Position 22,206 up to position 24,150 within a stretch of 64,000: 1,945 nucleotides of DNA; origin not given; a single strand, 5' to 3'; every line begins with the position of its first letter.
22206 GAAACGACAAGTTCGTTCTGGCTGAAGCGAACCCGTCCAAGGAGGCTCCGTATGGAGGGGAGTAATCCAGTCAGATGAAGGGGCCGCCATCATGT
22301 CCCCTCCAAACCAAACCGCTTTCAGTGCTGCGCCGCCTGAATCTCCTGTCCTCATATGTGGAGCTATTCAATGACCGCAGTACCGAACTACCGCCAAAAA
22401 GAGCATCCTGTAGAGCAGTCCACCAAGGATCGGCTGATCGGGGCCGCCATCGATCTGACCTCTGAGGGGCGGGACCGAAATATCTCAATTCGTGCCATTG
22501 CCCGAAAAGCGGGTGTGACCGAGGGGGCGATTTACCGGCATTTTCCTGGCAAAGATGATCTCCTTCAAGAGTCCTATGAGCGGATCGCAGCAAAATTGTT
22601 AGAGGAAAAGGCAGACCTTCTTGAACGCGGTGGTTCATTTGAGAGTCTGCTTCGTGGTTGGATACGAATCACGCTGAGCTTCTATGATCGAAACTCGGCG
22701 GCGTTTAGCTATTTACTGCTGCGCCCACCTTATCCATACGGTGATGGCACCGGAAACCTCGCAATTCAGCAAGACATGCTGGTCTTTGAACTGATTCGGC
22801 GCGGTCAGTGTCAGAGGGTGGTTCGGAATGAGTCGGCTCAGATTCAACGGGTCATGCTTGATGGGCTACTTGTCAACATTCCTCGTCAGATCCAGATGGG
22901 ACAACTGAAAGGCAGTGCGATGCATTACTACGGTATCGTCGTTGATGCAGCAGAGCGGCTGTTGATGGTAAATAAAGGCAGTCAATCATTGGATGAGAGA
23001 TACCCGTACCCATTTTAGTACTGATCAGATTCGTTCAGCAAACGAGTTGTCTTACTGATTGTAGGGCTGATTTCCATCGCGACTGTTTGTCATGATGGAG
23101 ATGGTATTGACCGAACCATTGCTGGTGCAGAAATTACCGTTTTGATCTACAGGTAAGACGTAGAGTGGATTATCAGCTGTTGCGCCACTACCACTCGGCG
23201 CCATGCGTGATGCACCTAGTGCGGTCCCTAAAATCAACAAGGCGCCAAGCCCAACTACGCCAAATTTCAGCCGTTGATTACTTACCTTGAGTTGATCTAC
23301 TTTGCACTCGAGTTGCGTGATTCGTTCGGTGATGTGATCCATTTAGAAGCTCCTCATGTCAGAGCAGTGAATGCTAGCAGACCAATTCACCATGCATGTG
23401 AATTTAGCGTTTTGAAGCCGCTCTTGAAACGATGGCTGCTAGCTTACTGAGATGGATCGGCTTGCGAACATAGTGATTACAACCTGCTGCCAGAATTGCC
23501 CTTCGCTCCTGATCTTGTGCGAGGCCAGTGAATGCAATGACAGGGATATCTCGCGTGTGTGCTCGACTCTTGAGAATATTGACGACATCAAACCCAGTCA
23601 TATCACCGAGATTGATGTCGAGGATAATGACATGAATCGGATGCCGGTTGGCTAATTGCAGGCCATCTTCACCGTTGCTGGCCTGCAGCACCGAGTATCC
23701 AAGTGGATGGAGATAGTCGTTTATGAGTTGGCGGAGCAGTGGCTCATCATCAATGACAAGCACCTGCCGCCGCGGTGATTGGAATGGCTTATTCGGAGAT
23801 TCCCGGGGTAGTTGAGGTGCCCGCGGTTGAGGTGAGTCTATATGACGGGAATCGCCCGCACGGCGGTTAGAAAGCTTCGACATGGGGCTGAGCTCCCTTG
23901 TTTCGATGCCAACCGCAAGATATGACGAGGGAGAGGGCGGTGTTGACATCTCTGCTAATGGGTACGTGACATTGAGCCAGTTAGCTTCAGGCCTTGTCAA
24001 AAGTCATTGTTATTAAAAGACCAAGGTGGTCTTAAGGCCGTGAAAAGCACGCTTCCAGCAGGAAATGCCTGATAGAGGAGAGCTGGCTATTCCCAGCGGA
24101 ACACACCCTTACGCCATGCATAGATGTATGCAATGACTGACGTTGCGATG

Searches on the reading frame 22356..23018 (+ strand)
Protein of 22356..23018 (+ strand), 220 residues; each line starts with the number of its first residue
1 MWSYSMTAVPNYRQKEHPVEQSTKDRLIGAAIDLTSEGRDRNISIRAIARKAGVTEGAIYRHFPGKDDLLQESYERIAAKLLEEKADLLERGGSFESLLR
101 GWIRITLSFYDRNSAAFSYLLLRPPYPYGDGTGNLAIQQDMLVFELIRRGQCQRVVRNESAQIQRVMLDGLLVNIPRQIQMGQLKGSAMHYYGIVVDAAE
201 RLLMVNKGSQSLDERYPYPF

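Call 74: search_protein_families(library=pfam, proteins=[window:22356-23018:+], max_evalue=0.001)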
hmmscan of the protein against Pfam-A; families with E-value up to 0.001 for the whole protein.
window:22356-23018:+ (220 aa): 1 family
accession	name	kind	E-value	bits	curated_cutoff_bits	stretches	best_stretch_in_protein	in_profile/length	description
PF00440.29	TetR_N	-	8.9e-12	45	24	1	41-72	15-46/47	Bacterial regulatory proteins, tetR family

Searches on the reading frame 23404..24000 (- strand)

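Call 74: search_protein_families(library=pfam, proteins=[window:23404-24000:-], max_evalue=0.001)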
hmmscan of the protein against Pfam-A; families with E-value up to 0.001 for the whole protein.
window:23404-24000:- (198 aa): 2 families
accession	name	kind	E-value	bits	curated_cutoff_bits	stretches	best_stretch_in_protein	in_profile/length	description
PF00072.30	Response_reg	-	1.2e-24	87.1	30.2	1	80-191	1-110/111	Response regulator receiver domain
PF20274.4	cREC_REC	-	0.00096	20.2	27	0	81-148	3-61/88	Cyclic-phosphate processing Receiver domain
